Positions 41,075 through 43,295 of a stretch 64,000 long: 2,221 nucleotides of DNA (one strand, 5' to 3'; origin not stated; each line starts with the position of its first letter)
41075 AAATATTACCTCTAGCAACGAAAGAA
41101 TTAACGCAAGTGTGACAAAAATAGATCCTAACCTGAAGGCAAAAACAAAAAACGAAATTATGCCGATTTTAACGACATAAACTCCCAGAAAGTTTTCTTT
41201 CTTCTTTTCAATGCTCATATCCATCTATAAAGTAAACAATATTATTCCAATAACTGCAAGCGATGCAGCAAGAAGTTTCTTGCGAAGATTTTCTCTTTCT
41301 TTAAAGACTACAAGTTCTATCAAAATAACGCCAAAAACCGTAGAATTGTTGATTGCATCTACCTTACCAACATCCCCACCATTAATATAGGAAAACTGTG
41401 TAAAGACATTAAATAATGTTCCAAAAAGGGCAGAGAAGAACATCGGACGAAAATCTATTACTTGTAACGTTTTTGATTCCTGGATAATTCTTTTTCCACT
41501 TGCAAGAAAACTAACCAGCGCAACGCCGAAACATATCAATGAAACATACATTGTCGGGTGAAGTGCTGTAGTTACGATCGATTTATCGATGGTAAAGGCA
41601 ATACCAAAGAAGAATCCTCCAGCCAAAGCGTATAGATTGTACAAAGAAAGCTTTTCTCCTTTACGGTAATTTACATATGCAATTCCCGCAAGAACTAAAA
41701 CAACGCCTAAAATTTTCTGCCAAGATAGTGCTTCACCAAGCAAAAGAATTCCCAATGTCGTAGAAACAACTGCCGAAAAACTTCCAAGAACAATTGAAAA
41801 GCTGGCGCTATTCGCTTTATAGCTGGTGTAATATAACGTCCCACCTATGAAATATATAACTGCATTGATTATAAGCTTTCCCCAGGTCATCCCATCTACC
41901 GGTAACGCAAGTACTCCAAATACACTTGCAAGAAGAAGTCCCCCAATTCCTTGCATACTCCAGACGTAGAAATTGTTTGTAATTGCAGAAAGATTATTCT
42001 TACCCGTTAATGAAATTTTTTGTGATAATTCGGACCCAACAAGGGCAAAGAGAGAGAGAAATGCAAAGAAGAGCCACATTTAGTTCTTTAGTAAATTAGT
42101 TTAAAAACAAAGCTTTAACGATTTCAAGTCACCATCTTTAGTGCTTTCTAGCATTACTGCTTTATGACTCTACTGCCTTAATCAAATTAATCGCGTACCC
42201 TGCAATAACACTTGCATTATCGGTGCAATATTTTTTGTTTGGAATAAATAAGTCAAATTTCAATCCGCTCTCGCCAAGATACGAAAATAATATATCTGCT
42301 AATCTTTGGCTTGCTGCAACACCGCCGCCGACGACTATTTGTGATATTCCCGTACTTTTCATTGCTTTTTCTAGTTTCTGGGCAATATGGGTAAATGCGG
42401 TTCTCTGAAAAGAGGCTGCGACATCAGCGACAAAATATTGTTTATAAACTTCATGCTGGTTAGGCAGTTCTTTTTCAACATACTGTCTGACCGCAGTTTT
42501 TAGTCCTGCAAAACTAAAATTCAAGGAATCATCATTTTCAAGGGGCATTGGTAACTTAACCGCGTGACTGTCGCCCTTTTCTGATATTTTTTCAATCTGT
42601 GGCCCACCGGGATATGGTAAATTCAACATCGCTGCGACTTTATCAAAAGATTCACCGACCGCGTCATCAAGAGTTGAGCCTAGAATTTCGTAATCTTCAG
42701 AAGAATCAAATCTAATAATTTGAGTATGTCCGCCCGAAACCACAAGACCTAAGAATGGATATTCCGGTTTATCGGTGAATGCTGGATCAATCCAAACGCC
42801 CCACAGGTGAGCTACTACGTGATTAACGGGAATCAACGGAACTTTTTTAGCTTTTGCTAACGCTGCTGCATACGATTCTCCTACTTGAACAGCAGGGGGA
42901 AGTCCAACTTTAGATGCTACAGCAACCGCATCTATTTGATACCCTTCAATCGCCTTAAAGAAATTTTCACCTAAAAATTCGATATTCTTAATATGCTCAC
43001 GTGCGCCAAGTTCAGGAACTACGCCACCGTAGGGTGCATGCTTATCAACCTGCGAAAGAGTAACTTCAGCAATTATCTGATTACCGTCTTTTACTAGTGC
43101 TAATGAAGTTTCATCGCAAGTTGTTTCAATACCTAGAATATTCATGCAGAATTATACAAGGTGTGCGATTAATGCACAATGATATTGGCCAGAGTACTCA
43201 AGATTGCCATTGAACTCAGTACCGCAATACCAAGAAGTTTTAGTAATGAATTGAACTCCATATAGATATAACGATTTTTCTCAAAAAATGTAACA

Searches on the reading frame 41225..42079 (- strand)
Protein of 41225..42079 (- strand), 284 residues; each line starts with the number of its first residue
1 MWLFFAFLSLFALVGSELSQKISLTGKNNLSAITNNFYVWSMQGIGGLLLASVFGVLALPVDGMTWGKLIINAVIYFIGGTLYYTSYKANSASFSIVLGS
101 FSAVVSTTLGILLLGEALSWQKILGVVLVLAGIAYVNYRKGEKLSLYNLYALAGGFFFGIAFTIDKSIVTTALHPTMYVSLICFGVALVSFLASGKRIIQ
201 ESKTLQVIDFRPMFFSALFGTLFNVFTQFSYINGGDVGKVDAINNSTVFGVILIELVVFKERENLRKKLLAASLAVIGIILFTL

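Call 7: search_protein_families(library=pfam, proteins=[window:41225-42079:-])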
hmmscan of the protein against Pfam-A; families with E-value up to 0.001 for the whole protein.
window:41225-42079:- (284 aa): 1 family
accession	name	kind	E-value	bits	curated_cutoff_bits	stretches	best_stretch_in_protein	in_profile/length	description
PF00892.27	EamA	-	3.4e-18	66.7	28.2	2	148-283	4-134/135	EamA-like transporter family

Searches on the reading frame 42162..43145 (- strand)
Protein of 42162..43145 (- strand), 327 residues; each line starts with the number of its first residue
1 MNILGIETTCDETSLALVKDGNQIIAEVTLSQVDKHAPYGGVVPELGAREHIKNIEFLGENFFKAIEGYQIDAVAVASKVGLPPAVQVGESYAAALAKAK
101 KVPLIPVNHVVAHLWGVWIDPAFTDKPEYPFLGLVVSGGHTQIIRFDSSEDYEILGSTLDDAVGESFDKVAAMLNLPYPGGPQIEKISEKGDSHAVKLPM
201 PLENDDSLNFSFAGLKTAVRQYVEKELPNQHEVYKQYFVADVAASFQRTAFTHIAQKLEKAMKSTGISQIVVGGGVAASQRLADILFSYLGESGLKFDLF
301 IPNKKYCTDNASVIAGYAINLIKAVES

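Call 7: search_protein_families(library=pfam, proteins=[window:42162-43145:-])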
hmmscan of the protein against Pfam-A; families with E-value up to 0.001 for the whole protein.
window:42162-43145:- (327 aa): 2 families
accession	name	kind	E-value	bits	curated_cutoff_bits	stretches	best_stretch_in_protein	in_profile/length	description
PF00814.31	TsaD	-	4.1e-74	250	24.8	1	23-315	1-263/264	tRNA N6-adenosine threonylcarbamoyltransferase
PF22521.2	HypF_C_2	-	2.4e-05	24.7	27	1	197-297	135-224/241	Carbamoyltransferase, Kae1-like Domain, second subdomain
